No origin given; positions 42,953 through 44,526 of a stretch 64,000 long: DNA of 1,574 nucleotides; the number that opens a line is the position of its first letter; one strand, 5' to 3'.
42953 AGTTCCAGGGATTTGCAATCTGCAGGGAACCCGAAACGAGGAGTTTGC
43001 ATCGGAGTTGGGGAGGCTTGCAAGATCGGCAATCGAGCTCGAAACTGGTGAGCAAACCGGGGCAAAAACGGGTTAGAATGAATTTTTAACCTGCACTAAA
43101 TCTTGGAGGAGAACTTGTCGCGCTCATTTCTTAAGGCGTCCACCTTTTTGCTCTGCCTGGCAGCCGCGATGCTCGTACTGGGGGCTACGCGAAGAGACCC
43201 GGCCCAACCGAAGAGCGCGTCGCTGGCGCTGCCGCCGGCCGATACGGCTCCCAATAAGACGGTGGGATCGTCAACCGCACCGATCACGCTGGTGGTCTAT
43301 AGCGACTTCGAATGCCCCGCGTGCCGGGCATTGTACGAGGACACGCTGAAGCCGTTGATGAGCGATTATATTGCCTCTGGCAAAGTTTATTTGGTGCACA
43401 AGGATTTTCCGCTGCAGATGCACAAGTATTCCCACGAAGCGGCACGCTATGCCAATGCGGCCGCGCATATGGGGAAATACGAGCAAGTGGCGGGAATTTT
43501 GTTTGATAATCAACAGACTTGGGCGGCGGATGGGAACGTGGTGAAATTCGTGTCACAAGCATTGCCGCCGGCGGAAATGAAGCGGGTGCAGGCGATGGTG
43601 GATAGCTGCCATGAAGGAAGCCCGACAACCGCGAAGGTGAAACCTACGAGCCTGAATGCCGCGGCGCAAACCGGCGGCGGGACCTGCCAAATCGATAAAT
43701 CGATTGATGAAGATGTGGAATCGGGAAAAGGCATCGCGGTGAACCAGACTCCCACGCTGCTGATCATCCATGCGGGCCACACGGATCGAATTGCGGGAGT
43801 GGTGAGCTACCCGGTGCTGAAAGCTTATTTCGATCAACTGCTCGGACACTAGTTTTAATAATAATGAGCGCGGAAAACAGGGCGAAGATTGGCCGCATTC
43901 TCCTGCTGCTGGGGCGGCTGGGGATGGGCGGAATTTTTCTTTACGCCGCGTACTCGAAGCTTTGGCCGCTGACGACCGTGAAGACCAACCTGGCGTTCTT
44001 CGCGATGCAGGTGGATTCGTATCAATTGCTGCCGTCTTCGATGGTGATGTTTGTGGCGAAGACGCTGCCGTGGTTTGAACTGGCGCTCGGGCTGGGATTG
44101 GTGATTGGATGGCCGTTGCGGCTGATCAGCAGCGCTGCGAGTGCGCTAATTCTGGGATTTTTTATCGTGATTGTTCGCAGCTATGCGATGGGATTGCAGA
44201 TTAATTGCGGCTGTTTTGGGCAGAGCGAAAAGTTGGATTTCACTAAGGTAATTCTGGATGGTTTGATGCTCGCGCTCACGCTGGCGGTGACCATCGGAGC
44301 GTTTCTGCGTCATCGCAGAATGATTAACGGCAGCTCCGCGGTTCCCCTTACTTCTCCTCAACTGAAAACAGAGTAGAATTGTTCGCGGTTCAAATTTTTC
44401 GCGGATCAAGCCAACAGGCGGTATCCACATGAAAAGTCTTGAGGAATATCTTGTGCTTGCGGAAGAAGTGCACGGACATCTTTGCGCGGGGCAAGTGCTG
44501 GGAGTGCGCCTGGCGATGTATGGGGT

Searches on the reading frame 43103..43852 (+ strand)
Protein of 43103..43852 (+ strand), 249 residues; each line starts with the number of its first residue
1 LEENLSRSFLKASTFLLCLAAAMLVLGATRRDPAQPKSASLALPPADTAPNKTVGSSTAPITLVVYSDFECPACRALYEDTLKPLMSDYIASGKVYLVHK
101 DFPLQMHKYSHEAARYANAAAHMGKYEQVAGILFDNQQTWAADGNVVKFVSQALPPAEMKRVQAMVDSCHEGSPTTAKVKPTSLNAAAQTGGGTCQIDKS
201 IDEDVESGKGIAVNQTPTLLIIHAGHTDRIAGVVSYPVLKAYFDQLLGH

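Call 90: search_protein_families(library=ncbifam, proteins=[window:43103-43852:+], max_evalue=0.001)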
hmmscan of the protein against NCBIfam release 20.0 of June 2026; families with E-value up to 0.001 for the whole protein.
window:43103-43852:+ (249 aa): 1 family
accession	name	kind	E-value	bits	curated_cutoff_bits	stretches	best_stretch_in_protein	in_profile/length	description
NF041057.1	Rcas_1661_fam_Se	equivalog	4.3e-16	59.2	190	1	51-180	81-207/247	Rcas_1661 family thioredoxin-like (seleno)lipoprotein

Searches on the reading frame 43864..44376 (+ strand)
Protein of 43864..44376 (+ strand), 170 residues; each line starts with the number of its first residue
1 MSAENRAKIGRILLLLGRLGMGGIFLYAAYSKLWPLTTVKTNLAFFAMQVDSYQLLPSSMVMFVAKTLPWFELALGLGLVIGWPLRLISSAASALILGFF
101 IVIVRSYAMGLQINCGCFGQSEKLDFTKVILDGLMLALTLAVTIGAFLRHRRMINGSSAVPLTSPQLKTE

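Call 90: search_protein_families(library=ncbifam, proteins=[window:43864-44376:+], max_evalue=0.001)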
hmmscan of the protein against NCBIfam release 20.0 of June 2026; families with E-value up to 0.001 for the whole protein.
window:43864-44376:+ (170 aa): 1 family
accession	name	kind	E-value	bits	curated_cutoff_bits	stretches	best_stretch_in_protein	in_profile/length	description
NF045576.1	BT_3928_fam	equivalog_domain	9e-06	25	250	1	58-138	44-124/358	BT_3928 family protein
